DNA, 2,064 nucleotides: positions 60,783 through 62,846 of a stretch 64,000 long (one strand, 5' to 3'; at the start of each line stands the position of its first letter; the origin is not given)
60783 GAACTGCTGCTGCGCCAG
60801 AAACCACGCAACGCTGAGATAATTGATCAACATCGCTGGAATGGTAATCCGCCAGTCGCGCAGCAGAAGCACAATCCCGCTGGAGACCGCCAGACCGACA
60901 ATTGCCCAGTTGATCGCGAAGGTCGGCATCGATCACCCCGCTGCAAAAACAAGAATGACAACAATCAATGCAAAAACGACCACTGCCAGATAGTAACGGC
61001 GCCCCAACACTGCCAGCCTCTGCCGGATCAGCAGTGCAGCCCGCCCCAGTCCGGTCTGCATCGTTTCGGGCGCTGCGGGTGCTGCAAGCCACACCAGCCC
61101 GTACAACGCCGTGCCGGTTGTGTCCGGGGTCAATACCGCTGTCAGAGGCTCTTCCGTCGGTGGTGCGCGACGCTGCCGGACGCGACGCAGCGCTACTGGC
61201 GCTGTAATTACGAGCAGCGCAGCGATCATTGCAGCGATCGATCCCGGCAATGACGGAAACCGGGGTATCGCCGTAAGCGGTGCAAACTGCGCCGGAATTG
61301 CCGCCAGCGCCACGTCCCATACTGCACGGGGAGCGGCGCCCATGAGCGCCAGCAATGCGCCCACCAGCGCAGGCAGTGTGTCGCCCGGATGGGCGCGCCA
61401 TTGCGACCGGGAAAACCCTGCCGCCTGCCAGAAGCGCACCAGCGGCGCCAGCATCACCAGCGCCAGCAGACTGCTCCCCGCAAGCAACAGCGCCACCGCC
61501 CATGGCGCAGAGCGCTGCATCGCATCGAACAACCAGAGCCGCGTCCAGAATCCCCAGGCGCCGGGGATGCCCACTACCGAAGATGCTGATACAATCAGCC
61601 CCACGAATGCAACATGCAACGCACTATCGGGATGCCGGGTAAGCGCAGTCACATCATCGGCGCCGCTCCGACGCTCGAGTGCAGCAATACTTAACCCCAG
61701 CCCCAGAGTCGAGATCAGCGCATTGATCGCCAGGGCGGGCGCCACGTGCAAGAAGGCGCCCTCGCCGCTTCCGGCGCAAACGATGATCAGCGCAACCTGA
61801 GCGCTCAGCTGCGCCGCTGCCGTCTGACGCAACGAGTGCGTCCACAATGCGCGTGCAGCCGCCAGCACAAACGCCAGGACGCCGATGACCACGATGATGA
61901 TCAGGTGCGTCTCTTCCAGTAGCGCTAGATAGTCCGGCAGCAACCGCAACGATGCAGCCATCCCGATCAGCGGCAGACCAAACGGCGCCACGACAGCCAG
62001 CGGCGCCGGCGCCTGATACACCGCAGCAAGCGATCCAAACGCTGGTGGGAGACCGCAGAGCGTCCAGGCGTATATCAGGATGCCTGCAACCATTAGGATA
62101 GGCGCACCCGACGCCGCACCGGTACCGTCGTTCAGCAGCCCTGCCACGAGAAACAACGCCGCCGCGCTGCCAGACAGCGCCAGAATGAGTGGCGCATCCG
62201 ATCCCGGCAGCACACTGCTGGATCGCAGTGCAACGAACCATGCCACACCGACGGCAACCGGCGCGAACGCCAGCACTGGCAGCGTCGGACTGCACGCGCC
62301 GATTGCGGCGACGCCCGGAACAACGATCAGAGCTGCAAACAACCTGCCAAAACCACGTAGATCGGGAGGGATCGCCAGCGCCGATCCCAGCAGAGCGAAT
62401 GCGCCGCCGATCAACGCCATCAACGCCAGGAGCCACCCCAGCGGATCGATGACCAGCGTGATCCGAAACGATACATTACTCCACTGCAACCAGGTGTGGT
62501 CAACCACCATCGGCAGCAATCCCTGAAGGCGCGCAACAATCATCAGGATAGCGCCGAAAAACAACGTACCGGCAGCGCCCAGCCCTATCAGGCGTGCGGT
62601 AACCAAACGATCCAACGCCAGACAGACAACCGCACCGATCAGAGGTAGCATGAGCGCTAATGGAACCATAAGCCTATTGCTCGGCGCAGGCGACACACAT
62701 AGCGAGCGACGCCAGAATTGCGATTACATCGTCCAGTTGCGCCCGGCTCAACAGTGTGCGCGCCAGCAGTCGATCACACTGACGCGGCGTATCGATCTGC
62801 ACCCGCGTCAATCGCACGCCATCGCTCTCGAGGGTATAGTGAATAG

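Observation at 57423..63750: Stripped-down six-gene group-4 [NiFe]-hydrogenase/complex-I-like module that keeps the Ni-Fe cysteines but has no NuoC/NuoI-type partners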

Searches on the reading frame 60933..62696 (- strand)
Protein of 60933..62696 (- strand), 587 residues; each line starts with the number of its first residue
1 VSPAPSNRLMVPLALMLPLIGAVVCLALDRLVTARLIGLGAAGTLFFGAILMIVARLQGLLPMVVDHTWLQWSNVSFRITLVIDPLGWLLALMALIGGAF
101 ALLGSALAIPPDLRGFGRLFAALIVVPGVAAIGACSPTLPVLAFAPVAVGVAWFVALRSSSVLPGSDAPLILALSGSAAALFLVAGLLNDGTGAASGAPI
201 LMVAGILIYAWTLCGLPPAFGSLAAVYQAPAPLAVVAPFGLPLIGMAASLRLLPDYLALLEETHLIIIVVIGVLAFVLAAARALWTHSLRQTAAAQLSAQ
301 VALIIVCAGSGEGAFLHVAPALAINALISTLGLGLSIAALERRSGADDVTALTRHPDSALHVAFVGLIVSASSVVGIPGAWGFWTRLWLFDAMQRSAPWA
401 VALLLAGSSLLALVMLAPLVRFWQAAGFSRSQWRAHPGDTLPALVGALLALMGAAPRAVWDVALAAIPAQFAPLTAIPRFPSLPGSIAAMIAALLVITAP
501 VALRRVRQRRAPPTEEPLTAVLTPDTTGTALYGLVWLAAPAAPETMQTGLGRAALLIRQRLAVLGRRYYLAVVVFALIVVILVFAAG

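Call 3: search_protein_families(library=pfam, proteins=[window:60933-62696:-], max_evalue=0.1)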
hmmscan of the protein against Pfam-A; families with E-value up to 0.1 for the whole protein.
window:60933-62696:- (587 aa): 0 families

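Call 4: search_protein_families(library=ncbifam, proteins=[window:60933-62696:-], max_evalue=0.1)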
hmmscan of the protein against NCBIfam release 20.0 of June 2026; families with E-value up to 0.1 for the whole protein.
window:60933-62696:- (587 aa): 4 families
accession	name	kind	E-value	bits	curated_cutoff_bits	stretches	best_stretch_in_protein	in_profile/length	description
NF009305.0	PRK12662.1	equivalog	2e-05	23.6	700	1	258-416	272-429/492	putative monovalent cation/H+ antiporter subunit D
NF006238.0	PRK08375.1-4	equivalog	4e-05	22.6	626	1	190-430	194-432/531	putative monovalent cation/H+ antiporter subunit D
NF005140.0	PRK06589.1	equivalog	0.00015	20.7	470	1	269-412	284-430/489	putative monovalent cation/H+ antiporter subunit D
NF009308.0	PRK12665.1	equivalog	0.0015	17.2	585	1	229-442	243-452/531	Na+/H+ antiporter subunit D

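Call 84: search_solved_structures(query=window:60933-62669:-, max_evalue=1, show_alignments=2)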
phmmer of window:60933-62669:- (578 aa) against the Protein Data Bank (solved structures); distinct sequences matched with E-value up to 1: 0.

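Call 86: search_solved_structures(query=A6, max_evalue=1, show_alignments=1)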
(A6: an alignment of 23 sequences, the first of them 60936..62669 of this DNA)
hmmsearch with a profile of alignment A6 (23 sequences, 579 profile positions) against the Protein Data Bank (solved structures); distinct sequences matched with E-value up to 1: 91 (the best 60 are shown).
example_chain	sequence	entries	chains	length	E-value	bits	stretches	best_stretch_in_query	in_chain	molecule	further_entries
7d3u_A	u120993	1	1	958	4.5e-22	81.5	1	2-454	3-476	Monovalent Na+/H+ antiporter subunit A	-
7qru_A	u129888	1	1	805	1.8e-20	76.3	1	60-464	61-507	Na+/H+ antiporter subunit A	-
6u8y_H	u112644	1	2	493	2.4e-20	75.8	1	115-464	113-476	NADH dehydrogenase subunit N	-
7qru_D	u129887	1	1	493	3.9e-20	75.1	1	25-460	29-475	Na+/H+ antiporter subunit D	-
6z16_A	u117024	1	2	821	4.3e-20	75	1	55-461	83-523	Multisubunit Na+/H+ antiporter, A subunit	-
6cfw_H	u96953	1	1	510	1.1e-18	70.4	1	162-456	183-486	Monovalent cation/H+ antiporter subunit D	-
8e9g_N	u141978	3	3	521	3.9e-18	68.6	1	164-457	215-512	NADH-quinone oxidoreductase subunit N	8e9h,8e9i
5cod_L1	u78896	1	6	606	1.8e-17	66.4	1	36-405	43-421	NADH-ubiquinone oxidoreductase chain 5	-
7v2d_l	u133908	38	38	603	2.1e-17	66.1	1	37-404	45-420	NADH-ubiquinone oxidoreductase chain 5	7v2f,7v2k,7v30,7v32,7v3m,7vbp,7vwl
7v2c_l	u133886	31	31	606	2.2e-17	66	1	37-404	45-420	NADH-ubiquinone oxidoreductase chain 5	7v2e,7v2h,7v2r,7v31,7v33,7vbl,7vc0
5lc5_L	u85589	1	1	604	3.3e-17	65.5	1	37-405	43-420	NADH-ubiquinone oxidoreductase chain 5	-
9w2u_L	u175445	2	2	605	3.3e-17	65.5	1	37-405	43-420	NADH-ubiquinone oxidoreductase chain 5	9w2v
5ldw_L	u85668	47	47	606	3.3e-17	65.5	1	37-405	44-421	NADH-ubiquinone oxidoreductase chain 5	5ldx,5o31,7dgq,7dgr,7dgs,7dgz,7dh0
5gpn_j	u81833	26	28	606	6.3e-17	64.6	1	37-404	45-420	NADH-ubiquinone oxidoreductase chain 5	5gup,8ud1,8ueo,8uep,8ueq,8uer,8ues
5lnk_L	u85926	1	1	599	1.2e-16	63.7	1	37-405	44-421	Mitochondrial complex I, ND5 subunit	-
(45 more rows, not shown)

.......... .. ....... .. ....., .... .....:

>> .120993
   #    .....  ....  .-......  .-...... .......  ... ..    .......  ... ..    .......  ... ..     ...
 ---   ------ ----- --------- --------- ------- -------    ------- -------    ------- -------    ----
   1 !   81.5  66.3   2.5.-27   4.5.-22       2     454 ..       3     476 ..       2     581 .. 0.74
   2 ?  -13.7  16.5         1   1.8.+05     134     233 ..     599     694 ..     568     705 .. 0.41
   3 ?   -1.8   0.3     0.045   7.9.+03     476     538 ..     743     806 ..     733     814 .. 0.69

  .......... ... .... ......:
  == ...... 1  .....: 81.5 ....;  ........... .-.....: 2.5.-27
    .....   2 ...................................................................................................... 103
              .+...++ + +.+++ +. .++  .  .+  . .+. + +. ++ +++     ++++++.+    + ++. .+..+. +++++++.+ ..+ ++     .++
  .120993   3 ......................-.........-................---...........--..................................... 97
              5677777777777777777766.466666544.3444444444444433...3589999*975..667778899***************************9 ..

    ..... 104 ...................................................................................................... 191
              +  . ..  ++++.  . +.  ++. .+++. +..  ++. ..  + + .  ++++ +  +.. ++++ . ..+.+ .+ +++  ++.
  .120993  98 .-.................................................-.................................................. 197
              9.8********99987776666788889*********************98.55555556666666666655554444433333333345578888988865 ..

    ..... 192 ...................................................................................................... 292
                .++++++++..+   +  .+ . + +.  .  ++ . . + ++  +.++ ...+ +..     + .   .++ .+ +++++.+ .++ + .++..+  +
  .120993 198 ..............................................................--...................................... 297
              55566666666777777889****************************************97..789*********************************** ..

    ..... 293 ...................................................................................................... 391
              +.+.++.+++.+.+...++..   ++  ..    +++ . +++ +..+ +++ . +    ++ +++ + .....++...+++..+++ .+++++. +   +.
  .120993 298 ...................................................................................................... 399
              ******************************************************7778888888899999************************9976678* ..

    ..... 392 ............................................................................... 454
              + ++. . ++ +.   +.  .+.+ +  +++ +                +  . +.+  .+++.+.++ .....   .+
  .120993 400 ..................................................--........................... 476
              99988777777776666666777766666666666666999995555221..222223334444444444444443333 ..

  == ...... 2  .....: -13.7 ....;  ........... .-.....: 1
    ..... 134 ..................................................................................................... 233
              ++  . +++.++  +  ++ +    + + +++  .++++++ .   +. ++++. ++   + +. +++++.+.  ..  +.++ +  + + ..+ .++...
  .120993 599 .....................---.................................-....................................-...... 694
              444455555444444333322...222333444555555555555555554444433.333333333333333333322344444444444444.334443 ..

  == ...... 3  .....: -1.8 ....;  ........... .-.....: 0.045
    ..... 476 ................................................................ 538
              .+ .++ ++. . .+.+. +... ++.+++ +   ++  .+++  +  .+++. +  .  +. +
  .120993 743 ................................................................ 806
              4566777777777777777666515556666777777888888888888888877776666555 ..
